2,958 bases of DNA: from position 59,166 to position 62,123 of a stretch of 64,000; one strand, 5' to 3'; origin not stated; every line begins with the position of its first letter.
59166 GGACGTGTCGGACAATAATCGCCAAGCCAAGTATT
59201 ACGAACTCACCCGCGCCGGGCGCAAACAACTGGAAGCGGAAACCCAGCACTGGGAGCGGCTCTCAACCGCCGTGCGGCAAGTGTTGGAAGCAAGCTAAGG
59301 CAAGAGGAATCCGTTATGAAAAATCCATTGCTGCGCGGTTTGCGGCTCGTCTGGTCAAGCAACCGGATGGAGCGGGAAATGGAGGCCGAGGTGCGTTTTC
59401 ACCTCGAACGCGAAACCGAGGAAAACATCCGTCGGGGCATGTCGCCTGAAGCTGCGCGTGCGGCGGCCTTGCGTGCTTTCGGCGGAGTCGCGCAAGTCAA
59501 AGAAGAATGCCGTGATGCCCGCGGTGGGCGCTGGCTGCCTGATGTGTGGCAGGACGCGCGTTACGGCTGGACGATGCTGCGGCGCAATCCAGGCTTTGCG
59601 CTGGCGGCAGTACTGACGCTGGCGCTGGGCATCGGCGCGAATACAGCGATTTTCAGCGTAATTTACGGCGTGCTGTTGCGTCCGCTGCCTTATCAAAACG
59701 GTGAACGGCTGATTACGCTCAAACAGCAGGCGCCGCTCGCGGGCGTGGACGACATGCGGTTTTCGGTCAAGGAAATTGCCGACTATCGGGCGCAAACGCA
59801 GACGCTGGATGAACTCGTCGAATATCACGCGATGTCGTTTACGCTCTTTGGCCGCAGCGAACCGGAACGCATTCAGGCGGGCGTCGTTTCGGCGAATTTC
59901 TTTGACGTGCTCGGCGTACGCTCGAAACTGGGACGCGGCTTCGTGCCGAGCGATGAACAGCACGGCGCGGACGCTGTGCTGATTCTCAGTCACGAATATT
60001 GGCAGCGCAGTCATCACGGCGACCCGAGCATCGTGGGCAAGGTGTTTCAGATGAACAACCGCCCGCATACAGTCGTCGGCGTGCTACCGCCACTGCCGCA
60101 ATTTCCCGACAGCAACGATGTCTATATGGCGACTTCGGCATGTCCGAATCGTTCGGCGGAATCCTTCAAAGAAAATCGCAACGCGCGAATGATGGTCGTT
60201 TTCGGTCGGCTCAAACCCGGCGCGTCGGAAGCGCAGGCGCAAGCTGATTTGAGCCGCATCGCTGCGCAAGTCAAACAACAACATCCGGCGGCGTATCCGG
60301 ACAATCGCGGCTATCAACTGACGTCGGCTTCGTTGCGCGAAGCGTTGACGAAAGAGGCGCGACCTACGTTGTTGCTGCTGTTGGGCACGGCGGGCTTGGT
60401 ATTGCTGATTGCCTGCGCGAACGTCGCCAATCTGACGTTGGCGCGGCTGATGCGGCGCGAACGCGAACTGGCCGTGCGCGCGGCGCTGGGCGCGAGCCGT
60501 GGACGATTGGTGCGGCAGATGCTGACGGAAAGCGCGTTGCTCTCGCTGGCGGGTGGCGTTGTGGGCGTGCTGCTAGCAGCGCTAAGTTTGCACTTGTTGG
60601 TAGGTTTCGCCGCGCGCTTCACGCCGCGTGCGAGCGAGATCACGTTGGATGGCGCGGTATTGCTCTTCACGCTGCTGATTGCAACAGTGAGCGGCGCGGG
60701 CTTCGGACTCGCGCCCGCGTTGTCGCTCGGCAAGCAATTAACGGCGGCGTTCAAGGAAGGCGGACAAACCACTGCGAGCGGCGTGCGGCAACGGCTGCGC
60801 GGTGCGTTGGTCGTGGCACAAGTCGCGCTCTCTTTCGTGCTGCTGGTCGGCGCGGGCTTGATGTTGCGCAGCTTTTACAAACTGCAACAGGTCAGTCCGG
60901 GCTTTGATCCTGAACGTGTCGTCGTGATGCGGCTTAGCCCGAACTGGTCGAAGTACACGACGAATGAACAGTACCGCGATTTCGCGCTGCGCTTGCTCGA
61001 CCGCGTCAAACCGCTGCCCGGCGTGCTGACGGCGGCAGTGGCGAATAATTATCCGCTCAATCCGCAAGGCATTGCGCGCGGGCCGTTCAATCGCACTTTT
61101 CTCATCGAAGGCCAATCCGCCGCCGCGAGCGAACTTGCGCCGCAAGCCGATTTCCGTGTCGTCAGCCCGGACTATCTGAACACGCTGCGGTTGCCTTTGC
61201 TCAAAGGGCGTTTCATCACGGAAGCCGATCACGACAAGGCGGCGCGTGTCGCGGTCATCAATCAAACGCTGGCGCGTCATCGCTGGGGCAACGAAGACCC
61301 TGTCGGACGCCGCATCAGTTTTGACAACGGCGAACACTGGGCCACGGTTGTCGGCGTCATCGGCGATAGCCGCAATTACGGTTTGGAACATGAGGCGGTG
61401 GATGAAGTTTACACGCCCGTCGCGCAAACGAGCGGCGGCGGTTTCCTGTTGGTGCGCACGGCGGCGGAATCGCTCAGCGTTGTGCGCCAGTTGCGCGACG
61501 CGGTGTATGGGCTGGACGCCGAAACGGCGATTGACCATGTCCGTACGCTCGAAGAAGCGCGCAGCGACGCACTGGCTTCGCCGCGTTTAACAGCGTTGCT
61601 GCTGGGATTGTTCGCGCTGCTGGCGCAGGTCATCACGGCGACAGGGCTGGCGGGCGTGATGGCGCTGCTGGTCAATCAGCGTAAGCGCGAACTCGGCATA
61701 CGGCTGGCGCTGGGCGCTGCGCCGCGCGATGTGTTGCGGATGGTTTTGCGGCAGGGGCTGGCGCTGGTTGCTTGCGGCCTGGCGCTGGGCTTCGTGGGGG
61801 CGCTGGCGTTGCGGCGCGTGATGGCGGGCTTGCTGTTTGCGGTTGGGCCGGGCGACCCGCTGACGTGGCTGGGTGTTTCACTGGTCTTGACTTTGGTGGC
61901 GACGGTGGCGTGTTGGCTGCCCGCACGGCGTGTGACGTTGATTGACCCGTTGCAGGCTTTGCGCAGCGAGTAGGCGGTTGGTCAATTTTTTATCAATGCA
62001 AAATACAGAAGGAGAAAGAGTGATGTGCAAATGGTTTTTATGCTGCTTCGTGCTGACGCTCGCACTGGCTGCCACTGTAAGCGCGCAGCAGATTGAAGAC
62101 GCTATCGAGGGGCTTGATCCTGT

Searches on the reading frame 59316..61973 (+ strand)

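Call 53: search_protein_families(library=pfam, proteins=[window:59316-61973:+], max_evalue=0.00001)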
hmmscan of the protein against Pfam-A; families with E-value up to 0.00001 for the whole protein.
window:59316-61973:+ (885 aa): 2 families
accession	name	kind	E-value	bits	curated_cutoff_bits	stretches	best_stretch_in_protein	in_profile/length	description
PF12704.14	MacB_PCD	-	7.9e-41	141.1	27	2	97-314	3-206/207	MacB-like periplasmic core domain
PF02687.27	FtsX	-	2.3e-23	83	25.5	2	765-874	2-116/120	FtsX-like permease C-terminal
